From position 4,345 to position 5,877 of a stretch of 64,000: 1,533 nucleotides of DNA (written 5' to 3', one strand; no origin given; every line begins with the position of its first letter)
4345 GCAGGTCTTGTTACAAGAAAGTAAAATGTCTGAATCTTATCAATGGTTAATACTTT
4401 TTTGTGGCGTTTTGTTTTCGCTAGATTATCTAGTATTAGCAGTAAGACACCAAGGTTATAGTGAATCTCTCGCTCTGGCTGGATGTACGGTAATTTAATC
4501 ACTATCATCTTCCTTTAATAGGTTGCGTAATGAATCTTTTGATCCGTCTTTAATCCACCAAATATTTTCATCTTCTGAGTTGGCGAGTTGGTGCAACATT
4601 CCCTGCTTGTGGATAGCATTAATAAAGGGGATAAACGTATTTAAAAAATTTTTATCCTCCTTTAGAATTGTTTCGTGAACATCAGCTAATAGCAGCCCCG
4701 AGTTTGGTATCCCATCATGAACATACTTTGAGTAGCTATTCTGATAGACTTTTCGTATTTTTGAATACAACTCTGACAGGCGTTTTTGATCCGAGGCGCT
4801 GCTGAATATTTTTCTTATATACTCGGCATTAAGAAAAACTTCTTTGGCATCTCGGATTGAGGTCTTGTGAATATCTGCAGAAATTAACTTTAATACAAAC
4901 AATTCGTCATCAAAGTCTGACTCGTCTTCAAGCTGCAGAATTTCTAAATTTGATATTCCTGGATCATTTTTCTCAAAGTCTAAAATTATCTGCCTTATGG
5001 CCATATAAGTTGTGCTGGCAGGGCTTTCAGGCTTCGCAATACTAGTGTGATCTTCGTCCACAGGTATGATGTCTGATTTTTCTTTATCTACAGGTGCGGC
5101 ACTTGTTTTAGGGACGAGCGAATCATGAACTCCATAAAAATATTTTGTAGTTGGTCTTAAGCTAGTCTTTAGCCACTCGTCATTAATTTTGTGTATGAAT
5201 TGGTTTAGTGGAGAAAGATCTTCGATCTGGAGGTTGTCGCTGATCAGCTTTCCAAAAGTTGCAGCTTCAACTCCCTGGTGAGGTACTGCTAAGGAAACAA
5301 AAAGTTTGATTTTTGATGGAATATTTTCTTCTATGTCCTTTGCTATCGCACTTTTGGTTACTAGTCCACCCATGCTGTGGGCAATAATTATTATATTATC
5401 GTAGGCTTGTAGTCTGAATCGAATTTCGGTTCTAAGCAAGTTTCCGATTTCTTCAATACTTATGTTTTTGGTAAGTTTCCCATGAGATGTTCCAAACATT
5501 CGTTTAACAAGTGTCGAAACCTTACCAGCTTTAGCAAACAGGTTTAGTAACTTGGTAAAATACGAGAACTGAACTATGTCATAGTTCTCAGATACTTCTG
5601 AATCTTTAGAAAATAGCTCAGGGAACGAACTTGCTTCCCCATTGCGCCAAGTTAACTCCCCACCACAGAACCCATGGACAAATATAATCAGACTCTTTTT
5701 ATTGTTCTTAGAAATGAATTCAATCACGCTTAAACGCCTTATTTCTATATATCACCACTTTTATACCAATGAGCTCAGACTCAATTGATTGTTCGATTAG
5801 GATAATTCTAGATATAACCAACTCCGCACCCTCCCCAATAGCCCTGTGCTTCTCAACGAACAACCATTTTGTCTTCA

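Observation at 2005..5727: Translationally coupled three-gene cassette (lipase-like alpha/beta hydrolase, small helical protein, SbcC/Rad50-like coiled-coil ABC ATPase with CPxC hook) resembling a Lamassu / ABC-3C anti-phage system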

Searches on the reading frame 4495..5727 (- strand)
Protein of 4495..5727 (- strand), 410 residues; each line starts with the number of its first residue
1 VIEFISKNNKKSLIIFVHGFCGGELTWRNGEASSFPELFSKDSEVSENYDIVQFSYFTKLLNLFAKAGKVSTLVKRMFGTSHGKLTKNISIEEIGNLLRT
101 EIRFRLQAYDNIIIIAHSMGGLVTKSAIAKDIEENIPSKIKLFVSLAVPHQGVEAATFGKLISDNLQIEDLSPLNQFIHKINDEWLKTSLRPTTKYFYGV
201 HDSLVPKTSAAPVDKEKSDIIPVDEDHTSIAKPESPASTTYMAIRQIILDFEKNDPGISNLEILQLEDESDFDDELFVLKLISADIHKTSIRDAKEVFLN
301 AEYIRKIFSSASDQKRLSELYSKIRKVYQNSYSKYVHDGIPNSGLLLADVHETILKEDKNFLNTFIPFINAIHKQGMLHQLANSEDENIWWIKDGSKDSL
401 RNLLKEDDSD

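Call 3: search_protein_families(library=pfam, proteins=[window:4495-5727:-], max_evalue=0.1)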
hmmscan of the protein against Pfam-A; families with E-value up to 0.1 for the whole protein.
window:4495-5727:- (410 aa): 11 families
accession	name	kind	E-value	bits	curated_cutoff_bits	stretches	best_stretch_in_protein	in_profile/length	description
PF20284.3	CTD8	-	3.2e-46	157.1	27.6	1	268-393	1-126/127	C-terminal domain 8 of the ABC-three component (ABC-3C) systems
PF07819.20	PGAP1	-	1.5e-10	41.7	24.3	1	14-157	7-136/233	PGAP1-like alpha/beta domain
PF05057.20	DUF676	-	2.8e-09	37.3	20.3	1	8-156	2-131/217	Putative serine esterase (DUF676)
PF05990.18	DUF900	-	0.0003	20.8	20.5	0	78-132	64-116/232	Alpha/beta hydrolase of unknown function (DUF900)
PF02089.21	Palm_thioest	-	0.00073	19.7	26.8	1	105-163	68-120/254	Palmitoyl protein thioesterase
PF24096.1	DUF7379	-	0.0011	19.4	33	1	105-157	65-119/191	Domain of unknown function (DUF7379)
PF00561.26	Abhydrolase_1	-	0.0016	18.6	25.8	0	109-148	68-102/245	alpha/beta hydrolase fold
PF02450.21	LCAT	-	0.0069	16.1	21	1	109-156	120-168/392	Lecithin:cholesterol acyltransferase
PF12697.13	Abhydrolase_6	-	0.022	15.9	26.3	1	14-124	1-80/217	Alpha/beta hydrolase family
PF20282.3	CTD6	-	0.033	15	26.4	1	284-386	29-127/130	C-terminal domain 6 of the ABC-three component (ABC-3C) systems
PF01674.24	Lipase_2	-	0.065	13.2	20.3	0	76-162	34-136/219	Lipase (class 2)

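Call 4: search_protein_families(library=padloc, proteins=[window:4495-5727:-], max_evalue=0.1)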
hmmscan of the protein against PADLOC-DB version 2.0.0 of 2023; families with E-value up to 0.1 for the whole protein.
window:4495-5727:- (410 aa): 4 families
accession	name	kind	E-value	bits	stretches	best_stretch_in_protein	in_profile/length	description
PDLC03851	LmuA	-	5.2e-95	317.2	1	1-406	2-338/343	-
PDLC03856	LmuA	-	1.5e-12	45.4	1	265-393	296-427/433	-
PDLC02918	DUF626_VIII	-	1.3e-06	25.8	1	110-255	78-242/474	-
PDLC03852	LmuA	-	3.8e-06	25.1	1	286-394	234-335/336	-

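Call 7: search_protein_families(library=ncbifam, proteins=[window:4495-5727:-], max_evalue=0.1)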
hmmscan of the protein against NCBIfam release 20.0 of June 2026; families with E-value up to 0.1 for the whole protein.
window:4495-5727:- (410 aa): 1 family
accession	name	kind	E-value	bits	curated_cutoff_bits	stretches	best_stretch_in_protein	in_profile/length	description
NF011457.0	PRK14875.1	equivalog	0.00051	19.1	307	0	81-134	168-221/372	acetoin dehydrogenase dihydrolipoyllysine-residue acetyltransferase subunit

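Call 9: search_solved_structures(query=window:4495-5727:-, max_evalue=0.01, show_alignments=2)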
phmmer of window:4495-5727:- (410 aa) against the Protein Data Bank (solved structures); distinct sequences matched with E-value up to 0.01: 0.

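Call 26: find_homologous_proteins(query=window:4495-5727:-, max_evalue=0.00001)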
Query window:4495-5727:- (410 aa): 599 proteins with E <= 0.00001 among 4791 candidates; the best 120 are listed.
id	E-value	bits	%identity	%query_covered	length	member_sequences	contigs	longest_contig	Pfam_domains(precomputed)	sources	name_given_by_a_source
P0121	5.0e-267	903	100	100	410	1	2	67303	PF20284.3,PF05057.21,PF07819.20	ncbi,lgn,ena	-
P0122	4.0e-240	815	89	100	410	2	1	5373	PF20284.3,PF05057.21,PF07819.20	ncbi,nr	ncbi:MAG: hypothetical protein PHS86_07410 [Syntrophaceae bacterium]|nr:hypothetical protein [Syntro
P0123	4.6e-238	808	88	100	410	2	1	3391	PF20284.3,PF05057.21,PF07819.20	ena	-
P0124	1.1e-237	807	89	100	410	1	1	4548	PF20284.3,PF05057.21,PF07819.20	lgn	-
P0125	1.6e-236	803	87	100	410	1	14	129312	PF20284.3,PF05057.21,PF07819.20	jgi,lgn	-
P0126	2.2e-236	802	88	100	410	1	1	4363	PF20284.3,PF05057.21,PF07819.20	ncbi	-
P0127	1.7e-234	796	86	100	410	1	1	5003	PF20284.3,PF05057.21,PF07819.20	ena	-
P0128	1.3e-230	783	85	99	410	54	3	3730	PF20284.3,PF05057.21,PF07819.20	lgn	-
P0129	1.1e-229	780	84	100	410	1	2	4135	PF20284.3,PF05057.21,PF07819.20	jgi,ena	-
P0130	4.9e-229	778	84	100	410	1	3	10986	PF20284.3,PF05057.21,PF07819.20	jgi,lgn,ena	-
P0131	5.6e-229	778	83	100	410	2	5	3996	PF20284.3,PF05057.21,PF07819.20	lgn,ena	-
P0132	1.0e-228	777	83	100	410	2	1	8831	PF20284.3,PF05057.21,PF07819.20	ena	-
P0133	1.7e-228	776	84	100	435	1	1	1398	PF20284.3,PF05057.21,PF07819.20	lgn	-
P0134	2.3e-228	776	85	99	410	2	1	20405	PF20284.3,PF05057.21,PF07819.20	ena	-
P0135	5.8e-228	775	84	99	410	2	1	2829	PF20284.3,PF05057.21,PF07819.20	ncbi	-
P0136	5.8e-228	775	82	100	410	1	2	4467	PF20284.3,PF05057.21,PF07819.20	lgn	-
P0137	6.2e-228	774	84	99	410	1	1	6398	PF20284.3,PF05057.21,PF07819.20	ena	-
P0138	6.2e-227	771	84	99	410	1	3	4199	PF20284.3,PF05057.21,PF07819.20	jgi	-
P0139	4.8e-226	768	84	99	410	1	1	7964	PF20284.3,PF05057.21,PF07819.20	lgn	-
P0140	9.2e-226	767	82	100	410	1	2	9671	PF20284.3,PF05057.21,PF07819.20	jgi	jgi:hypothetical protein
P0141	1.6e-225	767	83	100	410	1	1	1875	PF20284.3,PF05057.21,PF07819.20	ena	-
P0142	2.1e-225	766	84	99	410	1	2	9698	PF20284.3,PF05057.21,PF07819.20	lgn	-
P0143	2.5e-225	766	84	99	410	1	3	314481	PF20284.3,PF05057.21,PF07819.20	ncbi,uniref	ncbi:MAG: ABC-three component system protein [Saccharospirillum sp.]|uniref:ABC-three component syst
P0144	3.9e-225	765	84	99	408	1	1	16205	PF20284.3,PF05057.21,PF07819.20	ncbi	-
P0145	2.0e-223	760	83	99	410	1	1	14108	PF20284.3,PF05057.21,PF07819.20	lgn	-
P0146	5.1e-223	758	82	100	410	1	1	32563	PF20284.3,PF05057.21,PF07819.20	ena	-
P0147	8.7e-223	758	83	100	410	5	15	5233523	PF20284.3,PF05057.21,PF07819.20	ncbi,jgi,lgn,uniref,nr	ncbi:hypothetical protein U737_03115 [Methylomonas sp. LW13]|uniref:GPI inositol-deacylase n=1 Tax=M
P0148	2.4e-222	756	81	100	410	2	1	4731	PF20284.3,PF05057.21,PF07819.20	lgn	-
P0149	6.4e-222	755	80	100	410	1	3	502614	PF20284.3,PF05057.21,PF07819.20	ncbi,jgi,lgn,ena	jgi:hypothetical protein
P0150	8.9e-222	754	82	99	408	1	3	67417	PF20284.3,PF05057.21,PF07819.20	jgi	jgi:hypothetical protein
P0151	2.2e-221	753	81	100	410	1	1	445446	PF20284.3,PF05057.21,PF07819.20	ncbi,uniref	ncbi:ABC-three component system protein [Marinobacter sp.]|uniref:ABC-three component system protein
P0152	2.4e-221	753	82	99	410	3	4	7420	PF20284.3,PF05057.21,PF07819.20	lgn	-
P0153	4.8e-221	752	83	99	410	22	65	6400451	PF20284.3,PF05057.21,PF07819.20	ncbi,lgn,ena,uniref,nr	ncbi:ABC-three component system protein [Pseudomonas aeruginosa]|uniref:ABC-three component system p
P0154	1.1e-220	751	81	99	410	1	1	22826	PF20284.3,PF05057.21,PF07819.20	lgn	-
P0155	3.7e-220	749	82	99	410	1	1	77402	PF20284.3,PF05057.21,PF07819.20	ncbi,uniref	ncbi:ABC-three component system protein [Microbulbifer sp. 2304DJ12-6]|uniref:ABC-three component sy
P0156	7.8e-220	748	81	99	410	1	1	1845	PF20284.3,PF05057.21,PF07819.20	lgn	-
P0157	5.1e-219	745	80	100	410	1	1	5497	PF20284.3,PF05057.21,PF07819.20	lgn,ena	-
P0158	1.3e-218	744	82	99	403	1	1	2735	PF20284.3,PF05057.21,PF07819.20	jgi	-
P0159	2.6e-218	743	80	100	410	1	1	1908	PF20284.3,PF05057.21,PF07819.20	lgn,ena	-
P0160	8.2e-218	741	81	99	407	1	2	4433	PF20284.3,PF05057.21,PF07819.20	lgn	-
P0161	3.3e-216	736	79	100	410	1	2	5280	PF20284.3,PF05057.21,PF07819.20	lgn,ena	-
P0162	5.9e-216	735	79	100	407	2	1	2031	PF20284.3,PF05057.21,PF07819.20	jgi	-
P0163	7.7e-216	735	80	100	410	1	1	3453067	PF20284.3,PF05057.21,PF07819.20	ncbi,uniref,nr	ncbi:ABC-three component system protein [Halomonas sp. YLGW01]|uniref:ABC-three component system pro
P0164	1.3e-215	734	81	99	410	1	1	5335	PF20284.3,PF05057.21,PF07819.20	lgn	-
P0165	3.5e-215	733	79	100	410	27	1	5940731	PF20284.3,PF05057.21,PF07819.20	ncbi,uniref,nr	ncbi:ABC-three component system protein [Pseudomonas sp. FP818]|uniref:ABC-three component system pr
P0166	6.6e-215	732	79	100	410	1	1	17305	PF20284.3,PF05057.21,PF07819.20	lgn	-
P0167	2.7e-213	726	77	100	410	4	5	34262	PF20284.3,PF05057.21,PF07819.20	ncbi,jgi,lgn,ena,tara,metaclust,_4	tara:strand:+ start:480 stop:1712 length:1233 start_codon:yes stop_codon:yes gene_type:complete|meta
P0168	2.3e-212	723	79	99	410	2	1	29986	PF20284.3,PF05057.21,PF07819.20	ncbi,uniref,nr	ncbi:ABC-three component system protein [Pseudomonas savastanoi]|uniref:DUF676 domain-containing pro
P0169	1.0e-211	721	76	99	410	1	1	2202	PF20284.3,PF05057.21,PF07819.20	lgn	-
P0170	1.8e-211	720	78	100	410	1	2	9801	PF20284.3,PF05057.21,PF07819.20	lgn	-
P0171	2.9e-211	720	77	100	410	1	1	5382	PF20284.3,PF05057.21,PF07819.20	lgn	-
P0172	3.2e-210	716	76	99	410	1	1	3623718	PF20284.3,PF05057.21,PF07819.20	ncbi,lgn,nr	ncbi:hypothetical protein F6455_14705 [Proteobacteria bacterium 005FR1]|nr:hypothetical protein [Pro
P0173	1.5e-207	707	75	99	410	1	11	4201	PF20284.3,PF05057.21,PF07819.20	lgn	-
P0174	1.3e-204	698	76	99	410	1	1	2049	PF20284.3,PF05057.21,PF07819.20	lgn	-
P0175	2.7e-204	697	81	92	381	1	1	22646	PF20284.3,PF05057.21,PF07819.20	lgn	-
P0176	3.1e-201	687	72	99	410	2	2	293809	PF20284.3,PF05057.21,PF07819.20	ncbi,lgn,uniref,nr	ncbi:ABC-three component system protein [Marinobacter oulmenensis]|uniref:PGAP1-like protein n=1 Tax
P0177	1.1e-192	658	70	100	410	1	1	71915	PF20284.3,PF05057.21,PF07819.20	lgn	-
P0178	3.7e-190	650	72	98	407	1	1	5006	PF20284.3,PF05057.21,PF07819.20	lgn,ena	-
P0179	3.2e-187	640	68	100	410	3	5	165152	PF20284.3,PF05057.21,PF07819.20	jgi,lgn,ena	-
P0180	5.4e-187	640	69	100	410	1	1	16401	PF20284.3,PF05057.21,PF07819.20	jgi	jgi:hypothetical protein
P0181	1.5e-184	632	68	98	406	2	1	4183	PF20284.3,PF05057.21,PF07819.20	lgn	-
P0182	7.9e-184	629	68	100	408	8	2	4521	PF20284.3,PF05057.21,PF07819.20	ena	-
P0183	1.3e-182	625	67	99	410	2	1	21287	PF20284.3,PF05057.21,PF07819.20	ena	-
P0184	4.7e-182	623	68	99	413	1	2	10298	PF20284.3,PF05057.21,PF07819.20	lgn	-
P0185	6.9e-182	623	68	99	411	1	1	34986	PF20284.3,PF05057.21,PF07819.20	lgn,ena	-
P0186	2.2e-180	618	66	99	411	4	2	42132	PF20284.3,PF05057.21,PF07819.20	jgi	jgi:hypothetical protein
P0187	8.8e-180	616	66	99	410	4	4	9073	PF20284.3,PF05057.21,PF07819.20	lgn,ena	-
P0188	7.7e-179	613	66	99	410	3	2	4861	PF20284.3,PF05057.21,PF07819.20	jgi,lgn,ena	-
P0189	1.3e-178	612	68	99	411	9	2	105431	PF20284.3,PF05057.21,PF07819.20,PF24096.3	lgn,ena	-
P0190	2.1e-178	611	68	97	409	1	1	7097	PF20284.3,PF05057.21,PF07819.20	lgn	-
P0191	8.7e-176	603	64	99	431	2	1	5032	PF20284.3,PF05057.21,PF07819.20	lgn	-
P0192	3.2e-174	598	65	100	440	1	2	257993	PF20284.3,PF05057.21,PF05990.19,PF07819.20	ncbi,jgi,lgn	-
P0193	4.2e-174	597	65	99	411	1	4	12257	PF20284.3,PF05057.21,PF07819.20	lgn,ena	-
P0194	5.6e-174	597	66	100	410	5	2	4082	PF20284.3,PF05057.21,PF07819.20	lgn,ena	-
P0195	9.8e-174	596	65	98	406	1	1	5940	PF20284.3,PF05057.21,PF07819.20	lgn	-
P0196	1.8e-173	595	65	100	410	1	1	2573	PF20284.3,PF05057.21,PF07819.20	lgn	-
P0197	3.7e-172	591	65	98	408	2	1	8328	PF20284.3,PF05057.21,PF07819.20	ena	-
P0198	1.5e-171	589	65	96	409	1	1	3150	PF20284.3,PF05057.21,PF07819.20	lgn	-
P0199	6.7e-171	587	65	99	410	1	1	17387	PF20284.3,PF05057.21,PF07819.20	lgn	-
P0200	9.8e-168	576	62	99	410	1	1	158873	PF20284.3,PF05057.21,PF07819.20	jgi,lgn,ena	-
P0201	1.1e-165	570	60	99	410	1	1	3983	PF20284.3,PF05057.21,PF07819.20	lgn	-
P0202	6.7e-163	560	62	99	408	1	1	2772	PF20284.3,PF05057.21,PF07819.20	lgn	-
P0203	2.2e-155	536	57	99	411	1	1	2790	PF20284.3,PF05057.21,PF07819.20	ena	-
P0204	7.6e-155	534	59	99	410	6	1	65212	PF20284.3,PF05057.21,PF07819.20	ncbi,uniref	ncbi:ABC-three component system protein [Kordiimonas sp.]|uniref:ABC-three component system protein 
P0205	5.2e-148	511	57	99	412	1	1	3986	PF20284.3,PF02089.22,PF06028.18,PF05057.21,PF07819.20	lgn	-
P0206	5.5e-148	511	66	85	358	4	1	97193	PF20284.3,PF05057.21,PF07819.20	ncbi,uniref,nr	ncbi:ABC-three component system protein [Vibrio splendidus]|uniref:ABC-three component system protei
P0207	1.7e-147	510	79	71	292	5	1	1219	PF20284.3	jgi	jgi:hypothetical protein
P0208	7.5e-146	504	56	100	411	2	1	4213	PF20284.3,PF05057.21,PF05990.19,PF07819.20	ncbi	ncbi:MAG: ABC-three component system protein [Flavobacteriaceae bacterium]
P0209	3.5e-144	499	59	95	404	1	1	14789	PF20284.3,PF05057.21,PF02450.22,PF07819.20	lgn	-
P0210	6.6e-140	485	55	99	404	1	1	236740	PF20284.3,PF05057.21,PF07819.20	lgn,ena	-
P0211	9.8e-139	481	57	95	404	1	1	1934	PF20284.3,PF05057.21,PF07819.20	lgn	-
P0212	5.8e-136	472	53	99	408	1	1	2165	PF20284.3,PF05057.21,PF07819.20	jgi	jgi:hypothetical protein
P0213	1.5e-134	467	53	100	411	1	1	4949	PF20284.3,PF05057.21,PF05990.19,PF07819.20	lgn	-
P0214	1.9e-133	463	52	99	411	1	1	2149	PF20284.3,PF05057.21,PF07819.20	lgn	-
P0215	1.4e-130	454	52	99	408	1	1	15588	PF20284.3,PF05057.21,PF07819.20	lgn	-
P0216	3.1e-130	453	51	95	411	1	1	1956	PF20284.3,PF05057.21,PF07819.20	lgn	-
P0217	1.5e-128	447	50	98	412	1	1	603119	PF20284.3,PF05057.21,PF02450.22,PF05990.19,PF07819.20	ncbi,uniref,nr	ncbi:ABC-three component system protein [Janthinobacterium fluminis]|uniref:Alpha/beta hydrolase n=1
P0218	2.2e-127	443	52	100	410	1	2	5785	PF20284.3,PF05057.21,PF02450.22,PF07819.20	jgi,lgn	jgi:hypothetical protein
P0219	4.4e-127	443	51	99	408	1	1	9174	PF20284.3,PF05057.21,PF02450.22,PF07819.20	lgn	-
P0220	5.0e-126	439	51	100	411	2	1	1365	PF20284.3,PF05057.21,PF02450.22,PF07819.20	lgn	-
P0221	5.4e-126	439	48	99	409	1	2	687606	PF20284.3,PF05057.21,PF07819.20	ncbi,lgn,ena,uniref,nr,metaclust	ncbi:ABC-three component system protein [Duganella sp. Root1480D1]|uniref:ABC-three component system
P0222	6.6e-125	435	50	98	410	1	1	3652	PF20284.3,PF05057.21,PF07819.20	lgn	-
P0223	6.8e-125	435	49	100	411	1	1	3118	PF20284.3,PF02089.22,PF06028.18,PF05057.21,PF02450.22,PF07819.20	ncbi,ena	-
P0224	4.2e-124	433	49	98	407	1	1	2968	PF20284.3,PF05057.21,PF07819.20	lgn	-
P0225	4.3e-124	433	49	99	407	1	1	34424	PF20284.3,PF05057.21,PF12697.14,PF02450.22,PF00561.27,PF07819.20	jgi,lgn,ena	-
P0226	6.6e-124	432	51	96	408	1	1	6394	PF20284.3,PF05057.21,PF02450.22,PF00561.27,PF07819.20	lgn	-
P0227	2.0e-123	430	48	100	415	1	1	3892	PF20284.3,PF05057.21,PF07819.20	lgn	-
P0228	6.1e-123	429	50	96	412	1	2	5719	PF20284.3,PF05057.21,PF07819.20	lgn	-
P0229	1.3e-122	428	50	99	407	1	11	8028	PF20284.3,PF05057.21,PF02450.22,PF07819.20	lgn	-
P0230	1.0e-121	425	48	98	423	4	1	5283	PF20284.3,PF05057.21,PF02450.22,PF07819.20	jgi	jgi:hypothetical protein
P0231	3.4e-121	423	51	98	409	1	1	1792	PF20284.3,PF05057.21,PF02450.22,PF07819.20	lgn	-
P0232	7.9e-121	422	49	98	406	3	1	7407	PF20284.3,PF05057.21,PF00561.27,PF07819.20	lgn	-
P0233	1.4e-120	421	47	98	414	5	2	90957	PF20284.3,PF05057.21,PF07819.20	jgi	jgi:hypothetical protein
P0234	3.1e-120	420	49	96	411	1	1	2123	PF20284.3,PF05057.21,PF07819.20,PF24096.3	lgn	-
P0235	7.0e-120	419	47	98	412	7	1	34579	PF20284.3,PF05057.21,PF07819.20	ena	-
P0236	1.0e-119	418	49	98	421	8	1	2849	PF20284.3,PF05057.21,PF07819.20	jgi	-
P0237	1.9e-119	417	47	98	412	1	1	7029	PF20284.3,PF05057.21,PF07819.20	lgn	-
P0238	4.1e-119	416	46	99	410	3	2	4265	PF20284.3,PF07819.20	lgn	-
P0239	7.3e-119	415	48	98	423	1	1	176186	PF20284.3,PF05057.21,PF02450.22,PF00561.27,PF07819.20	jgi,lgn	jgi:pimeloyl-ACP methyl ester carboxylesterase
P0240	1.2e-118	415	49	98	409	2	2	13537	PF20284.3,PF05057.21,PF02450.22,PF07819.20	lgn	-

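Call 29: search_protein_families(library=phrogs, proteins=[window:4495-5727:-], max_evalue=0.01)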
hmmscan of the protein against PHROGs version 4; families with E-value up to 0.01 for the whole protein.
window:4495-5727:- (410 aa): 2 families
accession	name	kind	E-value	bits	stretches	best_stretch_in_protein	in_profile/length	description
phrog_1846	-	unknown function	7.5e-104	349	1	1-405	3-401/407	-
phrog_20993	-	unknown function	4.9e-32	111.5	1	1-130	3-128/130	-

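Call 45: predict_structure(alignment_id=A2)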
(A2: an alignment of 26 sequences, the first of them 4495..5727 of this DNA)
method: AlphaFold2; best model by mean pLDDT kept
length: 410 residues; sequences in the alignment: 26
mean_pLDDT: 64.8   pTM: 0.58
mean pLDDT of the five models: 64.8, 63.8, 62.1, 60.2, 59.7
residues with pLDDT >= 90: 59; 70-90: 116; 50-70: 108; < 50: 127
segments of 3 or more residues with pLDDT < 50: 59-88, 153-172, 256-266, 279-289, 358-400, 407-410
pLDDT, mean of each block of 10 residues (from residue 1): 90 88 79 93 93 74 35 37 40 85 86 90 89 80 84 45 37 66 76 84 67 64 84 90 91 57 49 50 43 51 50 57 64 65 64 58 43 38 33 41 49
secondary structure, 60 per line:
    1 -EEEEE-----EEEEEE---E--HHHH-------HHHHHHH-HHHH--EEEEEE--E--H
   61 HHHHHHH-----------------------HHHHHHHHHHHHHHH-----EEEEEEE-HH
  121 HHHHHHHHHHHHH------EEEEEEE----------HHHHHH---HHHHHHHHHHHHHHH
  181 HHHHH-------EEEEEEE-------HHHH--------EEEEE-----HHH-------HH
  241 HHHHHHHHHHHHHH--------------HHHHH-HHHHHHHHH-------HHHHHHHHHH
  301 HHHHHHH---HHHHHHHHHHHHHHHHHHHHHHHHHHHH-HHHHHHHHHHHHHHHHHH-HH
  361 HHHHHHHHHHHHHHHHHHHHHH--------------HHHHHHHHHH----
elements in order: E2-6 E12-17 H24-27 H35-41 H43-46 E49-54 H60-67 H91-105 E111-117 H119-133 E140-146 H157-162 H166-185 E193-199 H207-210 E219-223 H239-254 H269-273 H275-283 H291-307 H311-338 H340-357 H359-382 H397-406

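Call 49: fold_search(model_id=the predicted structure, library=pdb)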
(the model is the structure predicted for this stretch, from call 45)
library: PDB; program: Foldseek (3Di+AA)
matches with E <= 10: 1477; with E <= 0.001: 658
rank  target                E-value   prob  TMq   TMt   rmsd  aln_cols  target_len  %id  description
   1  8ftp_A                3.8e-07  1.00  0.38  0.59   7.8       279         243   15  FphH, Staphylococcus aureus fluorophosphonate-binding serine hydrolases H, apo form (released 2023-10-11)
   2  3e0x_B                5.4e-07  1.00  0.35  0.56   9.9       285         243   14  The crystal structure of a Lipase-esterase related protein from Clostridium acetobutylicum ATCC 824 (released 2008-09-30)
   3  8w2c_A                6.1e-07  1.00  0.37  0.56   7.6       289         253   12  Thioesterase domain structure from Sulfazecin biosynthetic nonribosomal peptide synthetase SulM (released 2024-08-07)
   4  8tav                  6.5e-07  1.00  0.36  0.57   8.0       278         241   15  FphH, Staphylococcus aureus fluorophosphonate-binding serine hydrolases H, boronic acid-based compound N34 bound (released 2024-07-17)
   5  1wpr_B                7.7e-07  1.00  0.33  0.48  11.0       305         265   11  Crystal structure of RsbQ inhibited by PMSF (released 2005-02-01)
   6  5xks_F                8.2e-07  1.00  0.39  0.60   5.9       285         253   13  Crystal structure of monoacylglycerol lipase from thermophilic Geobacillus sp. 12AMOR (released 2018-05-09)
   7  8w2c_B                8.7e-07  1.00  0.35  0.53   8.3       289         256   11  Thioesterase domain structure from Sulfazecin biosynthetic nonribosomal peptide synthetase SulM (released 2024-08-07)
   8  6ny9                  1.1e-06  1.00  0.36  0.55   8.7       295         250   16  Alpha/beta hydrolase domain-containing protein 10 from mouse (released 2020-01-22)
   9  3e0x_A                1.2e-06  1.00  0.35  0.55  10.4       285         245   13  The crystal structure of a Lipase-esterase related protein from Clostridium acetobutylicum ATCC 824 (released 2008-09-30)
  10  8w2d_B                1.2e-06  1.00  0.35  0.44   8.4       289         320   12  holo-PCP-Thioesterase di-domain structure from the sulfazecin biosynthetic nonribosomal peptide synthetase, SulM (released 2024-08-07)
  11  4e14                  1.2e-06  1.00  0.36  0.47   6.1       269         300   13  Crystal structure of kynurenine formamidase conjugated with phenylmethylsulfonyl fluoride (released 2012-06-27)
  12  4e11                  1.2e-06  1.00  0.36  0.47   7.2       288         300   12  Crystal structure of kynurenine formamidase from Drosophila melanogaster (released 2012-06-27)
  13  8w2d_A                1.3e-06  1.00  0.37  0.46   7.5       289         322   12  holo-PCP-Thioesterase di-domain structure from the sulfazecin biosynthetic nonribosomal peptide synthetase, SulM (released 2024-08-07)
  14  5xks_B                1.4e-06  1.00  0.41  0.63   5.2       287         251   10  Crystal structure of monoacylglycerol lipase from thermophilic Geobacillus sp. 12AMOR (released 2018-05-09)
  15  7e0n_A                1.5e-06  1.00  0.40  0.61   5.4       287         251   10  Crystal structure of Monoacylglycerol Lipase chimera (released 2022-03-16)
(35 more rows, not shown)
